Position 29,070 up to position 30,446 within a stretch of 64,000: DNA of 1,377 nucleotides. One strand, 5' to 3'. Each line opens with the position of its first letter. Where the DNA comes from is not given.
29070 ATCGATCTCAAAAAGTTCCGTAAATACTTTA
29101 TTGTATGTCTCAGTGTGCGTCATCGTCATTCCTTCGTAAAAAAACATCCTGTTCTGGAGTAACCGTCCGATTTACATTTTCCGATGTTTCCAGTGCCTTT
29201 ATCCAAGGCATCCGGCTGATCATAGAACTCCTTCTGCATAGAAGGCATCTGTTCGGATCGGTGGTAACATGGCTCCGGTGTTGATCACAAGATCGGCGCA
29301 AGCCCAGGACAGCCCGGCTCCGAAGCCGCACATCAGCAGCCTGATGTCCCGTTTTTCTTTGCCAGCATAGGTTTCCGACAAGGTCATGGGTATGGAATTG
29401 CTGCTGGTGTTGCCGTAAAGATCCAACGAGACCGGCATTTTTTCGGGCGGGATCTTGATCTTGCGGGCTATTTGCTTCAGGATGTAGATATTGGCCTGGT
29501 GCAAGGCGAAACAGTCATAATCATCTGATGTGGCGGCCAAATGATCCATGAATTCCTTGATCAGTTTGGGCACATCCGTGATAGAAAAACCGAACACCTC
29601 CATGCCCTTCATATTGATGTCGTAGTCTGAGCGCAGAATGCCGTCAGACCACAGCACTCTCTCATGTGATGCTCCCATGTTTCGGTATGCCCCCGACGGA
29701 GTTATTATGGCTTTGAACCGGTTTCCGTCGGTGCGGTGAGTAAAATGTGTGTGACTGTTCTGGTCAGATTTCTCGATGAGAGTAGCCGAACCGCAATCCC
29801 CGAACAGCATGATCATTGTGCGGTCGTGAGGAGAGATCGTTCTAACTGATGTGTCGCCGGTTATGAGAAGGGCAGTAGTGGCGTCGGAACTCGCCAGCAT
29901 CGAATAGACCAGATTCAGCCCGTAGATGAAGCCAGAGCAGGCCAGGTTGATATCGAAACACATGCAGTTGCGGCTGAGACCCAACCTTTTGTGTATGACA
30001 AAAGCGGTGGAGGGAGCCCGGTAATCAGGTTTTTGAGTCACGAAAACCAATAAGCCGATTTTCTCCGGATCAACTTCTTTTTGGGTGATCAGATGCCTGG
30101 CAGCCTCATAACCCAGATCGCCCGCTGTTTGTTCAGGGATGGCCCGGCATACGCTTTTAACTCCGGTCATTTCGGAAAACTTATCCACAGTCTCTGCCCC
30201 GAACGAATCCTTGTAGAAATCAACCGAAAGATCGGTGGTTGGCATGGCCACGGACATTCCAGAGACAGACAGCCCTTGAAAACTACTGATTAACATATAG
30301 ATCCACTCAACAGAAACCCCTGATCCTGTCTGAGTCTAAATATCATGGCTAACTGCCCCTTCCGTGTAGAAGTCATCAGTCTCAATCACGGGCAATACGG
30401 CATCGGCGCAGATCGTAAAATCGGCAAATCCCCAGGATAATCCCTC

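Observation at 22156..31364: Stand-alone acyl-assembly line (4 KASIII-fold proteins, 3 ketoreductase-type SDRs, 2 ACPs, 1 adenylate-forming ligase) wired to a NeuD/PglD-type transferase inside a glycan locus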

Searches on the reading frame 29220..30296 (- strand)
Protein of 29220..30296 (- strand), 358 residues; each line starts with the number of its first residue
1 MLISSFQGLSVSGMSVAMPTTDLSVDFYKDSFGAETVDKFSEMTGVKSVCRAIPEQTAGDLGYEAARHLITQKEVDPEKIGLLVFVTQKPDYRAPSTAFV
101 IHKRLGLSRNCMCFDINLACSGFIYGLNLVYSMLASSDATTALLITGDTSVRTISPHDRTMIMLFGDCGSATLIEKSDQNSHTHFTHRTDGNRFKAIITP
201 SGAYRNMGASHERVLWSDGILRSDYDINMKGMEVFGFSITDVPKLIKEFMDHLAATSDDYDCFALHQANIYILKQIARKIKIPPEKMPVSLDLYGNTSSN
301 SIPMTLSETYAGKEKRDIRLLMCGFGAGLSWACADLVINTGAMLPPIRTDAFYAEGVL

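Call 3: search_protein_families(library=pfam, proteins=[window:29220-30296:-], max_evalue=0.001)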
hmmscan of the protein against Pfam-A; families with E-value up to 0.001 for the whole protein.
window:29220-30296:- (358 aa): 3 families
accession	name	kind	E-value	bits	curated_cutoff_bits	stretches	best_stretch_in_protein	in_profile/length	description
PF08541.16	ACP_syn_III_C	-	2.2e-25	89.1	26.6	1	255-334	6-86/90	3-Oxoacyl-[acyl-carrier-protein (ACP)] synthase III C terminal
PF08545.16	ACP_syn_III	-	6.4e-19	68.1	24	1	114-191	1-80/80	3-Oxoacyl-[acyl-carrier-protein (ACP)] synthase III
PF08392.18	FAE1_CUT1_RppA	-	2.2e-05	24.4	27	1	63-181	88-210/290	FAE1/Type III polyketide synthase-like protein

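Call 4: search_protein_families(library=ncbifam, proteins=[window:29220-30296:-], max_evalue=0.001)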
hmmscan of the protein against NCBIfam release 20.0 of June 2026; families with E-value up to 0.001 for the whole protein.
window:29220-30296:- (358 aa): 13 families
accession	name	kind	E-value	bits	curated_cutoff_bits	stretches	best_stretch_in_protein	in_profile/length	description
NF006829.0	PRK09352.1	subfamily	1.3e-68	231.3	249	1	41-335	36-318/322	beta-ketoacyl-ACP synthase 3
TIGR00747.1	fabH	subfamily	1.5e-56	191.8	292.1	1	41-334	34-318/322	beta-ketoacyl-ACP synthase III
NF009519.0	PRK12880.1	equivalog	4.6e-56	190.6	436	1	5-336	4-336/353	beta-ketoacyl-ACP synthase III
NF004623.0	PRK05963.1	equivalog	1.6e-37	129.5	437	1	41-330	37-320/328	beta-ketoacyl-ACP synthase III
NF005541.0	PRK07204.1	equivalog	7.2e-31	107.8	402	1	44-332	39-323/329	beta-ketoacyl-ACP synthase III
NF005703.0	PRK07515.1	equivalog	3.9e-29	101.7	304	1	59-332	97-366/373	beta-ketoacyl-ACP synthase III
NF006720.0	PRK09258.1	equivalog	2.9e-28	99.2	285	2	38-152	41-155/338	3-oxoacyl-ACP synthase III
NF003274.0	PRK04262.1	equivalog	1.2e-22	80.4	244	2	16-161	10-152/347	hydroxymethylglutaryl-CoA synthase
NF005308.0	PRK06840.1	equivalog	3.6e-21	75.6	315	1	11-334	7-331/339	3-oxoacyl-ACP synthase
TIGR00748.1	HMG_CoA_syn_Arc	equivalog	7.8e-14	51.7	353.35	2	246-332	214-301/345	hydroxymethylglutaryl-CoA synthase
TIGR01835.1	HMG-CoA-S_prok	equivalog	7.9e-09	34.8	360.35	1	16-150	8-139/382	hydroxymethylglutaryl-CoA synthase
NF005293.2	PRK06816.1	subfamily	2.3e-07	30.2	450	0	57-151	61-153/378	StlD/DarB family beta-ketosynthase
NF053539.1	resorcinol_DarB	exception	7.5e-05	22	550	0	56-143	61-146/377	dialkylresorcinol biosynthesis protein DarB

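Call 27: search_solved_structures(query=window:29220-30296:-, max_evalue=1e-20)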
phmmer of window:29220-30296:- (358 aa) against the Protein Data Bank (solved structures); distinct sequences matched with E-value up to 1e-20: 32.
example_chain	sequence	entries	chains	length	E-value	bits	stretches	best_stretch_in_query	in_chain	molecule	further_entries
4efi_A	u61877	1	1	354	3.8e-63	216.7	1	7-340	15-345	3-oxoacyl-(Acyl-carrier protein) synthase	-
3gwa_A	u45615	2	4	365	9.2e-57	195.7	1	26-333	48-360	3-oxoacyl-(Acyl-carrier-protein) synthase III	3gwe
4dfe_A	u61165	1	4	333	5.8e-41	143.8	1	32-334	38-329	3-oxoacyl-[acyl-carrier-protein] synthase 3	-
4ryb_A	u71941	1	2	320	3.1e-39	138.1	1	11-333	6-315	3-oxoacyl-[acyl-carrier-protein] synthase 3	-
5bqs_A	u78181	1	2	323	2e-38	135.5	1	40-335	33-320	3-oxoacyl-[acyl-carrier-protein] synthase 3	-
2ebd_A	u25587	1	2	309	2.8e-38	134.9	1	10-333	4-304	3-oxoacyl-[acyl-carrier-protein] synthase 3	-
3il5_A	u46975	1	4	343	3.7e-38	134.6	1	42-334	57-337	3-oxoacyl-[acyl-carrier-protein] synthase 3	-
3il6_A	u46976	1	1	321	8.6e-38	133.4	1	44-333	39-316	3-oxoacyl-[acyl-carrier-protein] synthase 3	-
3il4_A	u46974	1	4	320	2e-37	132.2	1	42-333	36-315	3-oxoacyl-[acyl-carrier-protein] synthase 3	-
1zow_A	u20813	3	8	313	6.9e-36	127.1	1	27-334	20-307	3-oxoacyl-[acyl-carrier-protein] synthase III | 3-oxoacyl-[acyl-carrier-protein] synthase 3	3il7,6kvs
1ebl_A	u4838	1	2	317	9.2e-35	123.4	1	42-334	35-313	BETA-KETOACYL-ACP SYNTHASE III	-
1hn9_A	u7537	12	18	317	1e-34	123.2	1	42-334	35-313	BETA-KETOACYL-ACYL CARRIER PROTEIN SYNTHASE III | 3-oxoacyl-[acyl-carrier-protein] synthase III | 3-oxoacyl-[acyl-carrier-protein] synthase 3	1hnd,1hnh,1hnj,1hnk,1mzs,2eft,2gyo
6x7r_A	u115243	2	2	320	1.1e-34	123.2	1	42-334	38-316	3-oxoacyl-[acyl-carrier-protein] synthase 3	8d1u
9ka2_A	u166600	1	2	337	1.3e-34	122.9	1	42-334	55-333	Beta-ketoacyl-[acyl-carrier-protein] synthase III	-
3il9_A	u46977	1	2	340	1.4e-34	122.8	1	42-334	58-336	3-oxoacyl-[acyl-carrier-protein] synthase 3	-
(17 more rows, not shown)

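Call 37: list_cluster_members(proteins=[P0121, window:29220-30296:-, window:26466-26687:-, window:22156-22797:-])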
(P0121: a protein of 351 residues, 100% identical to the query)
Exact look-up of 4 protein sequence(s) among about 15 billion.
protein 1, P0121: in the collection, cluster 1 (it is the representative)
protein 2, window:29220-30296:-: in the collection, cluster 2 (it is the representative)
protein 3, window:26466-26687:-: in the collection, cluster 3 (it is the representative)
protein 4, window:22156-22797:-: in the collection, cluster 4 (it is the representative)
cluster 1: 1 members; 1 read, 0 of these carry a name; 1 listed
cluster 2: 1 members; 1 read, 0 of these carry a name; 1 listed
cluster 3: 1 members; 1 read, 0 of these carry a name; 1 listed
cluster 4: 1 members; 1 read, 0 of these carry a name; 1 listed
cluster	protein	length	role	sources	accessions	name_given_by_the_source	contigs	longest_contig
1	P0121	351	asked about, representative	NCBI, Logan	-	-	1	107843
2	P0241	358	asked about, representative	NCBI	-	-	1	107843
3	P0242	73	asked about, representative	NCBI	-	-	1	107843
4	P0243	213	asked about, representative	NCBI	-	-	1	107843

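Call 52: search_dna_similar(query=window:29220-30296:-, collection=plasmids, mode=protein, max_evalue=1e-30, max_rows=15)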
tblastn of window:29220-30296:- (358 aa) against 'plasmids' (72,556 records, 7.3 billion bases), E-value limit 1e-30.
Records with a match: 84; places in all: 95; records where one place covers at least 80% of the query: 78.
Best place of each record, by identity: <60% 84.
By first word of the organism name: Azospirillum 19; Staphylococcus 11; Escherichia 11; Klebsiella 6; Loigolactobacillus 5; Ralstonia 4; Sinorhizobium 3; Parabacteroides 2; Deinococcus 2; Pediococcus 2; and 15 more.
By predicted mobility (MOB-suite, as given by PLSDB): non-mobilizable 58; mobilizable 22; conjugative 4.
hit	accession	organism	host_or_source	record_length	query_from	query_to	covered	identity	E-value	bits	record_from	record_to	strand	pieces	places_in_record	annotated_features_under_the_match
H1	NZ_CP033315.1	Azospirillum brasilense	rhizosphere soil of Digitaria ...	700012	7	346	95%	37.1%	2e-61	220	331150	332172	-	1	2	ketoacyl-ACP synthase III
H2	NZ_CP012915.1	Azospirillum brasilense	Digitaria eriantha,microbe,root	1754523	7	346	95%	37.1%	2e-61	220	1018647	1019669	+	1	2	none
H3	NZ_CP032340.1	Azospirillum brasilense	soil sample,Agricultural field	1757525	7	346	95%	37.1%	2e-61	220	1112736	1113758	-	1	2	none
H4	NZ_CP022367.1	Azospirillum sp. TSH58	single cell,paddy soils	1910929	7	346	95%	36.5%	7e-61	218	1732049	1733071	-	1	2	record has no annotation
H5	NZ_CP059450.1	Azospirillum brasilense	Prokaryotes,soil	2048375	7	346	95%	36.5%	9e-61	218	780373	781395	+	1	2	none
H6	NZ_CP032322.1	Azospirillum argentinense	soil sample,Agricultural field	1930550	7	346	95%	36.5%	1e-60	218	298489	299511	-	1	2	record has no annotation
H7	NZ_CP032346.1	Azospirillum brasilense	soil sample,Agricultural field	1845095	7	346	95%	36.5%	2e-60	217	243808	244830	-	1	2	record has no annotation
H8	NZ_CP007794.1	Azospirillum argentinense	Triticum aestivum L.,Root,wheat ...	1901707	7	346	95%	36.4%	4e-59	213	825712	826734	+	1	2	record has no annotation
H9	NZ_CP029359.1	Azospirillum thermophilum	cell culture,hot spring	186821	4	331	92%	35.7%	5e-57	207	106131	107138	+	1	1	ketoacyl-ACP synthase III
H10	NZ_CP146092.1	Ralstonia sp. RRA.1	-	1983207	6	345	95%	34.1%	5e-56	204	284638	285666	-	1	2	none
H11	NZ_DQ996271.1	Burkholderia glumae BGR1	-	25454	8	347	89%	36.1%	5e-48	217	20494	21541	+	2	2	none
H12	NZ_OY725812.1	Parabacteroides distasonis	-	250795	2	332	92%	34.6%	2e-57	208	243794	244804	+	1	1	ketoacyl-ACP synthase III | AMP-binding protein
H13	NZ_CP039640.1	Azospirillum sp. TSH100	soil,soil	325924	8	350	96%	33.2%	3e-53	196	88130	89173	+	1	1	ketoacyl-ACP synthase III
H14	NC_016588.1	Azospirillum lipoferum 4B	-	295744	8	350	96%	33.2%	2e-52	193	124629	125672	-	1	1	ketoacyl-ACP synthase III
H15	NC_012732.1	Rickettsia peacockii str. Rustic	-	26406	1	345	96%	33.0%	6e-48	181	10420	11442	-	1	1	ketoacyl-ACP synthase III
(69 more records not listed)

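Call 53: get_annotated_region(hit=H12, flank=9000)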
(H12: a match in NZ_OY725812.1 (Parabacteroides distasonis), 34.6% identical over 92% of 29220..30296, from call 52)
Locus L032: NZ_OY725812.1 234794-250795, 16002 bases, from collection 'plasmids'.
description: Parabacteroides distasonis strain Parabacteroides distasonis TSDC17.2-1.1 plasmid 67, complete sequence
organism: Parabacteroides distasonis (NCBI taxid 823)
taxonomy: Bacteria; Bacteroidota; Bacteroidia; Bacteroidales; Tannerellaceae; Parabacteroides; Parabacteroides distasonis
host: -; source: -; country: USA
typing (MOB-suite, as given by PLSDB): non-mobilizable
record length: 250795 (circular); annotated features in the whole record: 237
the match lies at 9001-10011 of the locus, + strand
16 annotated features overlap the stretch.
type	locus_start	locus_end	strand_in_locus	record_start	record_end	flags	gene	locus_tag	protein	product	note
CDS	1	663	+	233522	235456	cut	-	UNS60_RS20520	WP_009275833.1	nucleoside-diphosphate sugar epimerase/dehydratase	GO:0000271 - polysaccharide biosynthetic process [Evidence IEA]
CDS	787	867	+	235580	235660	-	-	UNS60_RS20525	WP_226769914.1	hypothetical protein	-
CDS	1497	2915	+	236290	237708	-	-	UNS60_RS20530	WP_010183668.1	flippase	-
CDS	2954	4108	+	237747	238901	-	-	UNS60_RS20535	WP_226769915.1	EpsG family protein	-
CDS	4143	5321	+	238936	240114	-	-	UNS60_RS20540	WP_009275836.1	glycoside hydrolase family 99-like domain-containing protein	-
CDS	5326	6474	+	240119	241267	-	-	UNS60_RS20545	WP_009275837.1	glycosyltransferase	-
CDS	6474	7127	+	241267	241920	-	-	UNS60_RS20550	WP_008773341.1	acetyltransferase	-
CDS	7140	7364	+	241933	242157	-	-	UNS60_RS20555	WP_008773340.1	phosphopantetheine-binding protein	-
CDS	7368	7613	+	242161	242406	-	-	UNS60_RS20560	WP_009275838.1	acyl carrier protein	GO:0006633 - fatty acid biosynthetic process [Evidence IEA]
CDS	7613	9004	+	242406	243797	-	-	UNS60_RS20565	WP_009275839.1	AMP-binding protein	-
CDS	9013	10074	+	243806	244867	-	-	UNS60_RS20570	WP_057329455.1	ketoacyl-ACP synthase III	-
CDS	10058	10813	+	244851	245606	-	-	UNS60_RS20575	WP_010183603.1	SDR family oxidoreductase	-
CDS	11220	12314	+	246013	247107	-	gmd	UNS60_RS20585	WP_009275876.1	GDP-mannose 4,6-dehydratase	GO:0000271 - polysaccharide biosynthetic process [Evidence IEA]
CDS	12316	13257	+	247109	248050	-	-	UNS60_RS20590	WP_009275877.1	GDP-L-fucose synthase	-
CDS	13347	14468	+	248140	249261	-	-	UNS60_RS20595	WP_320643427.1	glycosyltransferase family 4 protein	-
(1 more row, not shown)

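Call 54: get_annotated_region(hit=H1, flank=9000)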
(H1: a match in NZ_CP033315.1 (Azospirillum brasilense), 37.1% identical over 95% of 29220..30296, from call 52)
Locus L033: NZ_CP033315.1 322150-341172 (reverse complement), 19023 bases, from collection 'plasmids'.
description: Azospirillum brasilense strain Sp 7 plasmid p3, complete sequence
organism: Azospirillum brasilense (NCBI taxid 192)
taxonomy: Bacteria; Pseudomonadota; Alphaproteobacteria; Rhodospirillales; Azospirillaceae; Azospirillum; Azospirillum brasilense
host: -; source: rhizosphere soil of Digitaria decumbans,Agricultural field; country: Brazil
typing (MOB-suite, as given by PLSDB): non-mobilizable
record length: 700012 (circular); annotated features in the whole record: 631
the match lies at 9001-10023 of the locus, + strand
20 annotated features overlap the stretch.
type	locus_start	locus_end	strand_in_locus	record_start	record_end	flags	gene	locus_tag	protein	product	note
CDS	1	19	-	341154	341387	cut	-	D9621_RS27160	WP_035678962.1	hypothetical protein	-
CDS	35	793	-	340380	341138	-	-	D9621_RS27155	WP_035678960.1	glycosyltransferase family protein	-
CDS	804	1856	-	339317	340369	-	pseI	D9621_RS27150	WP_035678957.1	pseudaminic acid synthase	-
CDS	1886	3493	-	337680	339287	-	-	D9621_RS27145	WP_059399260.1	glycosyltransferase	-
CDS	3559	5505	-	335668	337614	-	-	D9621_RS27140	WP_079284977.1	tetratricopeptide repeat protein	-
CDS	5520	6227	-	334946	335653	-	-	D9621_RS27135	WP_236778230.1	sugar phosphate nucleotidyltransferase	GO:0009058 - biosynthetic process [Evidence IEA]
CDS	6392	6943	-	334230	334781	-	-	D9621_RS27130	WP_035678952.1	GNAT family N-acetyltransferase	-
CDS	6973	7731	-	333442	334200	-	-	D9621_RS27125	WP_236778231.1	SDR family oxidoreductase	-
CDS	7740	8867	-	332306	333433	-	-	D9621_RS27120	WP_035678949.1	SRPBCC family protein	GO:0044237 - cellular metabolic process [Evidence IEA]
CDS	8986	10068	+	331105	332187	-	-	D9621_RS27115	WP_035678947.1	ketoacyl-ACP synthase III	-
CDS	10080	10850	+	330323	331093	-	-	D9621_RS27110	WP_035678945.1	SDR family oxidoreductase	-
CDS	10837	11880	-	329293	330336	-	pseG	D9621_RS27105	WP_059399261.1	UDP-2,4-diacetamido-2,4, 6-trideoxy-beta-L-altropyranose hydrolase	-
CDS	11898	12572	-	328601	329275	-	-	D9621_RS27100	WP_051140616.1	hypothetical protein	-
CDS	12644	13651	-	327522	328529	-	cydB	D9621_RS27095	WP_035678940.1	cytochrome d ubiquinol oxidase subunit II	-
CDS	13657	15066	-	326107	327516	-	-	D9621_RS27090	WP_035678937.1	cytochrome ubiquinol oxidase subunit I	GO:0019646 - aerobic electron transport chain [Evidence IEA]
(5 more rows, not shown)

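Call 57: search_protein_families(library=pfam, proteins=[L032:6474-7127:+, L032:7613-9004:+], max_evalue=0.01)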
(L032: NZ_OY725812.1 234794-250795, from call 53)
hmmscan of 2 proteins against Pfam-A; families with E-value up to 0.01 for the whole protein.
L032:6474-7127:+ (217 aa): 3 families
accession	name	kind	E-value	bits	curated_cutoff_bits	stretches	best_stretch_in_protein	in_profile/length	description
PF17836.7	PglD_N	-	3.6e-12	47.1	23.4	1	3-80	1-71/78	PglD N-terminal domain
PF00132.30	Hexapep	-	2.1e-08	33.9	27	1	164-196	2-34/36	Bacterial transferase hexapeptide (six repeats)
PF14602.12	Hexapep_2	-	0.00091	19.3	27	1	171-196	9-32/34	Hexapeptide repeat of succinyl-transferase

L032:7613-9004:+ (463 aa): 1 family
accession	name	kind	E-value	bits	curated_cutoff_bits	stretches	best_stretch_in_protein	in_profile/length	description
PF00501.34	AMP-binding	-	7.1e-47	160.5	29.9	1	11-338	11-383/384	AMP-binding enzyme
